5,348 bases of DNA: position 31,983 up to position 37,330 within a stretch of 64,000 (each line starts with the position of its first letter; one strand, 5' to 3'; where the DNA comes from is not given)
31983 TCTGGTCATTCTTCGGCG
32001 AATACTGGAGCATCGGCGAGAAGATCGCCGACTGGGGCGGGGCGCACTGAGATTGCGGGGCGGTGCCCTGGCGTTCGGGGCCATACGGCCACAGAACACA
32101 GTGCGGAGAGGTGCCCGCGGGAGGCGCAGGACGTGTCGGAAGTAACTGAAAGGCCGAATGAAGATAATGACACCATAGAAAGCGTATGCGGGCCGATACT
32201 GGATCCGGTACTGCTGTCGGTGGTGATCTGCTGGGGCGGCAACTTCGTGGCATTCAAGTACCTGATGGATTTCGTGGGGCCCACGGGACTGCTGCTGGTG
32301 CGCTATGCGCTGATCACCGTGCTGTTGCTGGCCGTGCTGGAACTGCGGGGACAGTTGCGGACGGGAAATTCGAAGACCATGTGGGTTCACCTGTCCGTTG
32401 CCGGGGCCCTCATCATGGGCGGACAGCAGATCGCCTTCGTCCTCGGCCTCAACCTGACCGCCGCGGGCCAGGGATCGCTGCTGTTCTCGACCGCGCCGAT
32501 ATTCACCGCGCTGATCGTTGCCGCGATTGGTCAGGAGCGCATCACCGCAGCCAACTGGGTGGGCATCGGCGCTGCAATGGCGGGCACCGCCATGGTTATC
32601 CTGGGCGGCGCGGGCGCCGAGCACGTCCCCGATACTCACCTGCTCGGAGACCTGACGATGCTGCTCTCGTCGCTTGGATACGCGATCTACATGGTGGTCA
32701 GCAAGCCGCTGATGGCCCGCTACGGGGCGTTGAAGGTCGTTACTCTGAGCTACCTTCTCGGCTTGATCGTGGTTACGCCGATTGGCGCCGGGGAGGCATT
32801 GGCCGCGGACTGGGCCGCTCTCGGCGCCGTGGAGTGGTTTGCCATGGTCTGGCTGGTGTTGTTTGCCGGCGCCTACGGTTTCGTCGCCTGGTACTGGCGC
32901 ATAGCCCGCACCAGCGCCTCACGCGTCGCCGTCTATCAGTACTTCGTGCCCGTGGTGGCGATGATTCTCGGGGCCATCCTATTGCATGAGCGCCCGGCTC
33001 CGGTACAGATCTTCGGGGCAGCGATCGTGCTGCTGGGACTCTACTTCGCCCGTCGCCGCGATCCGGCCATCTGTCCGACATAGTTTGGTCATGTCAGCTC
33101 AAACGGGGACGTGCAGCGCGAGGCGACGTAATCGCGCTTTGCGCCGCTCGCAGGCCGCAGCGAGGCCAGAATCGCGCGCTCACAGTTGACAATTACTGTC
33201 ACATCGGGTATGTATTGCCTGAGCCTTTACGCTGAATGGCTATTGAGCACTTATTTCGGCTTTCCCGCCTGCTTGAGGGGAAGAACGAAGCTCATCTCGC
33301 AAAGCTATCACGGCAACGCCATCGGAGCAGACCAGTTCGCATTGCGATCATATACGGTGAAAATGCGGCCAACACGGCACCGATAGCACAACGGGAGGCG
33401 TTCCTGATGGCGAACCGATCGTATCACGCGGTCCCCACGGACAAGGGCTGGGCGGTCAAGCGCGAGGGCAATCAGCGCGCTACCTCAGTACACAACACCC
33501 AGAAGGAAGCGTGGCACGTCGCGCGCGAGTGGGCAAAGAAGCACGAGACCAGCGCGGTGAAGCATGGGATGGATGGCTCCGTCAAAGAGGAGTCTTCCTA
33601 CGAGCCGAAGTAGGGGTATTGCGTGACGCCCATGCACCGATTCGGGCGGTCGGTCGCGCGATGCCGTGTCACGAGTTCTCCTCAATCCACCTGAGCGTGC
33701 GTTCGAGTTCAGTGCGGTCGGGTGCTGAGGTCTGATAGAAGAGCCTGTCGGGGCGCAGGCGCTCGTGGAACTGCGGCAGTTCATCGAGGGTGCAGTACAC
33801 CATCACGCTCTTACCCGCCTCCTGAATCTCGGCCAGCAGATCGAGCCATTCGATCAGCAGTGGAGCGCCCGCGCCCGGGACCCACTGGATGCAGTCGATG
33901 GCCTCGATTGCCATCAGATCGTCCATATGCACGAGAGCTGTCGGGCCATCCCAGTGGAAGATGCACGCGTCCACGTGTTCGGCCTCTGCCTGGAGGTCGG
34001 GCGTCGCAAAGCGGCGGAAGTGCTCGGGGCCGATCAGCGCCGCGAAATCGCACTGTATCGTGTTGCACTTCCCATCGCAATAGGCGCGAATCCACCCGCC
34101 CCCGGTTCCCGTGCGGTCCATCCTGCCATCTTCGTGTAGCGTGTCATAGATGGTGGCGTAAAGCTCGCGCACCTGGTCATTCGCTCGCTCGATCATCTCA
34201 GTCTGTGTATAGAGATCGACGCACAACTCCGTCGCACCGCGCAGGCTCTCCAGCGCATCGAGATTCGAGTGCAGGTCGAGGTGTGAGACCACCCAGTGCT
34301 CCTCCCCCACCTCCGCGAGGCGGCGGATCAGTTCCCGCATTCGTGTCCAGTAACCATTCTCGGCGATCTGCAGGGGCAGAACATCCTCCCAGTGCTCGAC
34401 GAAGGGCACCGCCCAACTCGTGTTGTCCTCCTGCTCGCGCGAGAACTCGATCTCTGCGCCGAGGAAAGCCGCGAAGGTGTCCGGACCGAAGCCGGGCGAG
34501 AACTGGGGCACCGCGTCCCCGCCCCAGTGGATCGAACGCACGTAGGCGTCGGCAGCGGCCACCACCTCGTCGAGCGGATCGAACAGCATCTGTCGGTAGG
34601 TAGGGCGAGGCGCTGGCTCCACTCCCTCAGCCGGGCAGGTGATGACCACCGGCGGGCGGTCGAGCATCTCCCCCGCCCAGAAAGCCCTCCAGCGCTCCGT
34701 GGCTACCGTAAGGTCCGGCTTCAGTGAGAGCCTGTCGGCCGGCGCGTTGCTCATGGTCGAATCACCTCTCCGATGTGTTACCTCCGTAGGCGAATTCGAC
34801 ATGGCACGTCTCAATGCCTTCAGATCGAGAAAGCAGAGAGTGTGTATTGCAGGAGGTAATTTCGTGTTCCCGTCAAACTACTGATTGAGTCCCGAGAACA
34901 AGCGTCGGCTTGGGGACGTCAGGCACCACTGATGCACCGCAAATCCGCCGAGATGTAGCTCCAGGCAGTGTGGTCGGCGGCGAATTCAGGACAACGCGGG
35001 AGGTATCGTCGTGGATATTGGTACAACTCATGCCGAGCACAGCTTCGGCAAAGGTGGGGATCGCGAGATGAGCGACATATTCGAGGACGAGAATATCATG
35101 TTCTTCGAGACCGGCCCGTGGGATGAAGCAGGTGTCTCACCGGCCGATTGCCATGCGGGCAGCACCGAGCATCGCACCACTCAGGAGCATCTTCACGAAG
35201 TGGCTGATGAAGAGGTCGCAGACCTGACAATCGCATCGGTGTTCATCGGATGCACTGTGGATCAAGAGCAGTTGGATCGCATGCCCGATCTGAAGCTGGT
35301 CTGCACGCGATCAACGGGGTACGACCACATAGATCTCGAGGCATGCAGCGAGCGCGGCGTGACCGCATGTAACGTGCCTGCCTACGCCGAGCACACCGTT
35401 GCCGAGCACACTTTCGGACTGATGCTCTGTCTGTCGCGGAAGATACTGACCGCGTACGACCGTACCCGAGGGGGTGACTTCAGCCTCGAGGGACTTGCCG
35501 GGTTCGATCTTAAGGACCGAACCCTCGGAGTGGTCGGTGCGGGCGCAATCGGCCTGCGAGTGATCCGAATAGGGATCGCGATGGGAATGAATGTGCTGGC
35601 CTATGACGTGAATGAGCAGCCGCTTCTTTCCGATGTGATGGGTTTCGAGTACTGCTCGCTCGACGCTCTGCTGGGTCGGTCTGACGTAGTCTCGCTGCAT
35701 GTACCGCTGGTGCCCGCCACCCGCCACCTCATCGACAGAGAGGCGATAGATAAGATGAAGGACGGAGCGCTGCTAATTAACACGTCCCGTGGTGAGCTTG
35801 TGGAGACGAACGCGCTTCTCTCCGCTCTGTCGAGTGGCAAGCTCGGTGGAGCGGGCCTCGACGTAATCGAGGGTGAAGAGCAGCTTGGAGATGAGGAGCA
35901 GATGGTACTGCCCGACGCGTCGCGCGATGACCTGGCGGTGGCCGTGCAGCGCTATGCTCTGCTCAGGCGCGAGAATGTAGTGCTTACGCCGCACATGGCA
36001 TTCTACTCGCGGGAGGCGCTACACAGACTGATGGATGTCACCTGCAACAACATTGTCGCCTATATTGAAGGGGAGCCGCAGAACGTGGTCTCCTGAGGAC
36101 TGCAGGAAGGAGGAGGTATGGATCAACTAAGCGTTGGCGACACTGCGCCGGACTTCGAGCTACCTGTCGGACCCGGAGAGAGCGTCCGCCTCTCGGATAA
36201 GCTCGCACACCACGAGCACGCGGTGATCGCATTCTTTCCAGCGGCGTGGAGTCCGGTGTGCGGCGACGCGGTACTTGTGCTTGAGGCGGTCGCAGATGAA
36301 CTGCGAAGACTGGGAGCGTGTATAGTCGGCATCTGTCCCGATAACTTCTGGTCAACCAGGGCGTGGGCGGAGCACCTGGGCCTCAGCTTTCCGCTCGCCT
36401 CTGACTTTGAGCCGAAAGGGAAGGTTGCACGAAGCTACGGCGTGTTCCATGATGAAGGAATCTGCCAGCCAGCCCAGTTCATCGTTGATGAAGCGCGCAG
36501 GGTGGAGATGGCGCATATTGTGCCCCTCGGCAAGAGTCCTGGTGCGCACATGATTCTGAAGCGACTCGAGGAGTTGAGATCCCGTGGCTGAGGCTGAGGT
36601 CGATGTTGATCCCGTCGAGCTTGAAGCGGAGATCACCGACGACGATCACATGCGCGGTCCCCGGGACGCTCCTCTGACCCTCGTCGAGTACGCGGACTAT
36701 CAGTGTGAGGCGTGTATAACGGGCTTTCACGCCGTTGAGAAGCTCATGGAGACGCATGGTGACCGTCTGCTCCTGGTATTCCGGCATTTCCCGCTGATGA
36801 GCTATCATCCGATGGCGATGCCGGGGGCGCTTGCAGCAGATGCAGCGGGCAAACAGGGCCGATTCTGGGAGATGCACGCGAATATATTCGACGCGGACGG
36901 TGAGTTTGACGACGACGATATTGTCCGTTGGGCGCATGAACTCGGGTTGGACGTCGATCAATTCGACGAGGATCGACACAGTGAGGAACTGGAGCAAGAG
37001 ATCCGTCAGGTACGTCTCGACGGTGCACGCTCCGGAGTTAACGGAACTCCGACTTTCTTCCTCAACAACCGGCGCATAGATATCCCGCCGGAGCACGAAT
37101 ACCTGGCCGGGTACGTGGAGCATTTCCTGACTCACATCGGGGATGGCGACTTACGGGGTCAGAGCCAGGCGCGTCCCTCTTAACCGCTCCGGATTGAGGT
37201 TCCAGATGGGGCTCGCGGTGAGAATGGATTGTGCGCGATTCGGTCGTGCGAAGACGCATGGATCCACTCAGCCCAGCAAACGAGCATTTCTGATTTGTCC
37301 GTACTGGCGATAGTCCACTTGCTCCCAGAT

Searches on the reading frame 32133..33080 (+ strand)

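Call 29: search_protein_families(library=pfam, proteins=[window:32133-33080:+], max_evalue=0.001)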
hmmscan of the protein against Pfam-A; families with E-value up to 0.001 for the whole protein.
window:32133-33080:+ (316 aa): 2 families
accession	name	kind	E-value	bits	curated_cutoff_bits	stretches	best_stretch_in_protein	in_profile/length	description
PF00892.27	EamA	-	4.9e-38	130.9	28.2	2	171-306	2-133/135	EamA-like transporter family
PF16913.11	PUNUT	-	0.00079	19.2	30.6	1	75-215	64-205/321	Purine nucleobase transmembrane transport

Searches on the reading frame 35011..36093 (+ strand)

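Call 29: search_protein_families(library=pfam, proteins=[window:35011-36093:+], max_evalue=0.001)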
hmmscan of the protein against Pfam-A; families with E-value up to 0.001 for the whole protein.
window:35011-36093:+ (361 aa): 4 families
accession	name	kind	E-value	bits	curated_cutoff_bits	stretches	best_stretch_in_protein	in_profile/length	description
PF02826.25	2-Hacid_dh_C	-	2.8e-52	177.1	25.1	1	135-330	1-178/178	D-isomer specific 2-hydroxyacid dehydrogenase, NAD binding domain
PF00389.36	2-Hacid_dh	-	4.2e-28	98.1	24.6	1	53-360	21-133/134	D-isomer specific 2-hydroxyacid dehydrogenase, catalytic domain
PF01262.27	AlaDh_PNT_C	-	0.00065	19.6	23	0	172-257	31-127/214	Alanine dehydrogenase/PNT, C-terminal domain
PF03446.21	NAD_binding_2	-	0.00071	20.1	21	0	172-275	2-109/161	NAD binding domain of 6-phosphogluconate dehydrogenase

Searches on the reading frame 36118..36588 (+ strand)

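Call 29: search_protein_families(library=pfam, proteins=[window:36118-36588:+], max_evalue=0.001)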
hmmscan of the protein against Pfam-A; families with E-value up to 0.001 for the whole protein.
window:36118-36588:+ (157 aa): 2 families
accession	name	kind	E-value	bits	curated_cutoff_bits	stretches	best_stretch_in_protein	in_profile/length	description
PF00578.27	AhpC-TSA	-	4.9e-27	94.8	26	1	6-130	1-122/124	AhpC/TSA family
PF08534.16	Redoxin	-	1.3e-17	64.4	26.6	1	6-137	2-136/148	Redoxin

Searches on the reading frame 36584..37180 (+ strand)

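Call 29: search_protein_families(library=pfam, proteins=[window:36584-37180:+], max_evalue=0.001)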
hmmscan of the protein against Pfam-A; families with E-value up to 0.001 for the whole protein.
window:36584-37180:+ (199 aa): 2 families
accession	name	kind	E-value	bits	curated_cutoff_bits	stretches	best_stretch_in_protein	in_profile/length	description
PF01323.26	DSBA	-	3e-19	70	25.6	1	32-164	1-176/191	DSBA-like thioredoxin domain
PF13462.12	Thioredoxin_4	-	2.9e-17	63.8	23.2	1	19-179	3-164/165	Thioredoxin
